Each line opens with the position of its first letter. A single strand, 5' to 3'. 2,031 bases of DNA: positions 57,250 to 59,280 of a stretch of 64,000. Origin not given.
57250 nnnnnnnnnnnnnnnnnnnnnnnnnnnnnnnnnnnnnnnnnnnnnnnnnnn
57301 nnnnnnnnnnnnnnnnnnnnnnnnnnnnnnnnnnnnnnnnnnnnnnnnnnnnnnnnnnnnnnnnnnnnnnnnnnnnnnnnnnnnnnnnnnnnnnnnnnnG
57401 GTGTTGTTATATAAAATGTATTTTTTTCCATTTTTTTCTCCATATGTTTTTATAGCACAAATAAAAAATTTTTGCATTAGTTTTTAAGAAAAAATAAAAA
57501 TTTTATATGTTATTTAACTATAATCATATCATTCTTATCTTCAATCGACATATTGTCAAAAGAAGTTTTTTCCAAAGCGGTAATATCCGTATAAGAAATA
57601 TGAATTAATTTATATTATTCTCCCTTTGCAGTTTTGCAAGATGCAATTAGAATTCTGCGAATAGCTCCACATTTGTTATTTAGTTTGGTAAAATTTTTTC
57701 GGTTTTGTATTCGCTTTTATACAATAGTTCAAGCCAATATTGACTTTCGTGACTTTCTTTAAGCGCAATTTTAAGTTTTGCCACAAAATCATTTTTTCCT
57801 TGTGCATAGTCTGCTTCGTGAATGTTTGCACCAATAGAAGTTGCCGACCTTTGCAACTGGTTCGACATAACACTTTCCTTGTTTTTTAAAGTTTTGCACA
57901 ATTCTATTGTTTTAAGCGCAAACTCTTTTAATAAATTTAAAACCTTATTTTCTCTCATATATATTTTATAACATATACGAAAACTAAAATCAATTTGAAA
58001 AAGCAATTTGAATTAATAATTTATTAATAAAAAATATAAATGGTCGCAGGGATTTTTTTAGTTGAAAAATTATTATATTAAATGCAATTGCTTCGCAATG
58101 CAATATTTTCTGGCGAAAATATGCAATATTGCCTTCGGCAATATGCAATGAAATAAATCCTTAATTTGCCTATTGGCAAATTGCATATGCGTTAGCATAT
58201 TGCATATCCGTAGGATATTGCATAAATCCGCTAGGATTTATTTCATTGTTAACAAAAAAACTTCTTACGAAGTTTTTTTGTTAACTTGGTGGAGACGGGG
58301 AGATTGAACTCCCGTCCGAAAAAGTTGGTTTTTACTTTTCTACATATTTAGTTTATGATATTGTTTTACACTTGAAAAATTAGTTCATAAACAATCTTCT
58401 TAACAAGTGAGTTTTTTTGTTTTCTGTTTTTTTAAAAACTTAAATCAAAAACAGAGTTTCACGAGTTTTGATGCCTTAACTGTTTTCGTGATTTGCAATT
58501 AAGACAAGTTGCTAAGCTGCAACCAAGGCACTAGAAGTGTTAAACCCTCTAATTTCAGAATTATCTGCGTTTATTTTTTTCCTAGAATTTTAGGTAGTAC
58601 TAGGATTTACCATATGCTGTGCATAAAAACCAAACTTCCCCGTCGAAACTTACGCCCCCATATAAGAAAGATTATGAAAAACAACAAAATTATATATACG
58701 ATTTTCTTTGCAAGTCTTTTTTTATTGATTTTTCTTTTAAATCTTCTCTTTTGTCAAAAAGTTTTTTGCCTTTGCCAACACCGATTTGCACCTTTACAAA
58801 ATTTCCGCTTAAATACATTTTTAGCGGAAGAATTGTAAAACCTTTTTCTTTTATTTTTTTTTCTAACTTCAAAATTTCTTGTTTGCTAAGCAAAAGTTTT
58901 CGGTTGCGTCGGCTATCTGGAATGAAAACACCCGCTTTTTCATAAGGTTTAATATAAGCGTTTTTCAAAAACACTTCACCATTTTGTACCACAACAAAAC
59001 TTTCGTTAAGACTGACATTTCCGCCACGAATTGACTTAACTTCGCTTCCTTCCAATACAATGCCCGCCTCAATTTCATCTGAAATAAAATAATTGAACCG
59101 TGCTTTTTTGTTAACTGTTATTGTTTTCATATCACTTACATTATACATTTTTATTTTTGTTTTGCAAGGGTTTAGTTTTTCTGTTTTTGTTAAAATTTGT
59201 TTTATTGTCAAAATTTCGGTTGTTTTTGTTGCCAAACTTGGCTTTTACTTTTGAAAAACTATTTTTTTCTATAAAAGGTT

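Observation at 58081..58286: Highly ordered array of seven short hairpins with mirrored 7-mer spacers, between the tmRNA terminator and an Avd-like gene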

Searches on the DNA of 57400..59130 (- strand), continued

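Call 57: search_rna_families(sources=[L253, L254, L255, L256, L258, L259, L260, L261, L264, L266, L268, L269, L271, L272, L274, L275, L276, L277, L278, L279], threshold=gathering)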
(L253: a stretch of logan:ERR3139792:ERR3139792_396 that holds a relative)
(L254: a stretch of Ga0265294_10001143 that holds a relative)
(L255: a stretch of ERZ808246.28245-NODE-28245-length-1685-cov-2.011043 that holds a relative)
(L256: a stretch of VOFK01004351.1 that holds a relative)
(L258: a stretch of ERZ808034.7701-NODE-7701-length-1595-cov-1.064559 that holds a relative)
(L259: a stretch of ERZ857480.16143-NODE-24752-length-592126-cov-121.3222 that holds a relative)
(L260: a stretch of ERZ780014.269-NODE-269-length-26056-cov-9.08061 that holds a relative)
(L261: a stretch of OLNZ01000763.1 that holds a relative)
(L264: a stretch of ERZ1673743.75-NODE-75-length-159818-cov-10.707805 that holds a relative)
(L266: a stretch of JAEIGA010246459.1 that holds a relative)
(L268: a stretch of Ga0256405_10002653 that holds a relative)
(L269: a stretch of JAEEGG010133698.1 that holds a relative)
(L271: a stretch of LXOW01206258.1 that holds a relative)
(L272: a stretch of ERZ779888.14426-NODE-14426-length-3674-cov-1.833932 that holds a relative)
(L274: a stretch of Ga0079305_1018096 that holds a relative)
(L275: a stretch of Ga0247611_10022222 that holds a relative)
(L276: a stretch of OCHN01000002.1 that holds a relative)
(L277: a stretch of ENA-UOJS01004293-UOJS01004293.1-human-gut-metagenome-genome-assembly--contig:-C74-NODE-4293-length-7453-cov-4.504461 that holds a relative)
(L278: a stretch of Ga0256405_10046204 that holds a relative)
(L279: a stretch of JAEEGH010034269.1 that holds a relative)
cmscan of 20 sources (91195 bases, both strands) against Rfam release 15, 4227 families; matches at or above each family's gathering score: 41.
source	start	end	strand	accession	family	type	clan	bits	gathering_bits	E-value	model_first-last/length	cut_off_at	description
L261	2777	2853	+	RF01706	Gut-1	Gene; sRNA;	-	79.8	50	3e-14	1-77/77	no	Gut-1 RNA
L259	2774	2850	+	RF01706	Gut-1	Gene; sRNA;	-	78.4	50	6.6e-14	1-77/77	no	Gut-1 RNA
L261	3791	3867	+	RF01706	Gut-1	Gene; sRNA;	-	77.7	50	9.9e-14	1-77/77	no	Gut-1 RNA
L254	2434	2509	+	RF01706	Gut-1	Gene; sRNA;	-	77.4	50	1.2e-13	1-77/77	no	Gut-1 RNA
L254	2693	2768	+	RF01706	Gut-1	Gene; sRNA;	-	73.3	50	1.3e-12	1-77/77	no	Gut-1 RNA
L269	889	961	+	RF01706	Gut-1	Gene; sRNA;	-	73.3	50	1.3e-12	1-77/77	no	Gut-1 RNA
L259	2442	2514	+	RF00005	tRNA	Gene; tRNA;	CL00001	71.1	29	2.2e-13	1-71/71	no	tRNA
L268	1860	1931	+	RF00005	tRNA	Gene; tRNA;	CL00001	69.9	29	4.7e-13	1-71/71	no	tRNA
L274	105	176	+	RF00005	tRNA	Gene; tRNA;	CL00001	69.6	29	5.8e-13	1-71/71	no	tRNA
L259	2244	2316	+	RF00005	tRNA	Gene; tRNA;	CL00001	69.4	29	6.7e-13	1-71/71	no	tRNA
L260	2524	2596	+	RF00005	tRNA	Gene; tRNA;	CL00001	67.5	29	2.2e-12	1-71/71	no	tRNA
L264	2520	2592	+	RF00005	tRNA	Gene; tRNA;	CL00001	67.5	29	2.2e-12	1-71/71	no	tRNA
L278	457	529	+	RF01706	Gut-1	Gene; sRNA;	-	67.3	50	4.3e-11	1-77/77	no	Gut-1 RNA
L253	34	106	+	RF00005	tRNA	Gene; tRNA;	CL00001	67.2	29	2.6e-12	1-71/71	no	tRNA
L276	5208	5281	-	RF00005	tRNA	Gene; tRNA;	CL00001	67.2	29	2.7e-12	1-71/71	no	tRNA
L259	2324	2397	+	RF00005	tRNA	Gene; tRNA;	CL00001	66.9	29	3.3e-12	1-71/71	no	tRNA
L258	486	561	+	RF01706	Gut-1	Gene; sRNA;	-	66.8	50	5.7e-11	1-77/77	no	Gut-1 RNA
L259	2663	2734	+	RF00005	tRNA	Gene; tRNA;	CL00001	66.2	29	4.9e-12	1-71/71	no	tRNA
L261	4066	4139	+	RF00005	tRNA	Gene; tRNA;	CL00001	66.1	29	5.2e-12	1-71/71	no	tRNA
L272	1304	1376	-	RF00005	tRNA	Gene; tRNA;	CL00001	65.9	29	6.1e-12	1-71/71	no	tRNA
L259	2523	2595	+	RF00005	tRNA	Gene; tRNA;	CL00001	65.7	29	6.7e-12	1-71/71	no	tRNA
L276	2755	2827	+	RF01706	Gut-1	Gene; sRNA;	-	65.5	50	1.2e-10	1-77/77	no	Gut-1 RNA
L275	596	667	+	RF00005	tRNA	Gene; tRNA;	CL00001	64.9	29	1.2e-11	1-71/71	no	tRNA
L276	2647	2718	+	RF00005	tRNA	Gene; tRNA;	CL00001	64.2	29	1.7e-11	1-71/71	no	tRNA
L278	337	410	+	RF00005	tRNA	Gene; tRNA;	CL00001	63.9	29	2.1e-11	1-71/71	no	tRNA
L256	2648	2721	+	RF00005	tRNA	Gene; tRNA;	CL00001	63.6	29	2.6e-11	1-71/71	no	tRNA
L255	108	178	+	RF00005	tRNA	Gene; tRNA;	CL00001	61.4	29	1e-10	1-71/71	no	tRNA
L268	2051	2133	+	RF00005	tRNA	Gene; tRNA;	CL00001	60.6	29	1.8e-10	1-71/71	no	tRNA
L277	2796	2868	+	RF01706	Gut-1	Gene; sRNA;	-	59.3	50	4.5e-09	1-77/77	no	Gut-1 RNA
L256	2759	2829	+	RF01706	Gut-1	Gene; sRNA;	-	59.1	50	5e-09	1-77/77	no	Gut-1 RNA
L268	1939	2010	+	RF00005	tRNA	Gene; tRNA;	CL00001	59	29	4.9e-10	1-71/71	no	tRNA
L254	2330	2403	+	RF00005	tRNA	Gene; tRNA;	CL00001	58.2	29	7.9e-10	1-71/71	no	tRNA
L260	2748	2820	+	RF01706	Gut-1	Gene; sRNA;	-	57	50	1.7e-08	1-77/77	no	Gut-1 RNA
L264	2745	2817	+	RF01706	Gut-1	Gene; sRNA;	-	57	50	1.7e-08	1-77/77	no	Gut-1 RNA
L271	2642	2731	+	RF00005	tRNA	Gene; tRNA;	CL00001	55.6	29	4.1e-09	1-71/71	no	tRNA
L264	2628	2708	+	RF00005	tRNA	Gene; tRNA;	CL00001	54.5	29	8.4e-09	1-71/71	no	tRNA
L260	2629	2710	+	RF00005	tRNA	Gene; tRNA;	CL00001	53.8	29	1.2e-08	1-71/71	no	tRNA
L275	671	752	+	RF00005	tRNA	Gene; tRNA;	CL00001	51.6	29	5.1e-08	1-71/71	no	tRNA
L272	1540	1621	+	RF00005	tRNA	Gene; tRNA;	CL00001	51.2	29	6.6e-08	1-71/71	no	tRNA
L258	608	667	-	RF01706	Gut-1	Gene; sRNA;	-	50.8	50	6.2e-07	1-77/77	no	Gut-1 RNA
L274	180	261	+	RF00005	tRNA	Gene; tRNA;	CL00001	48.8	29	3.1e-07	1-71/71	no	tRNA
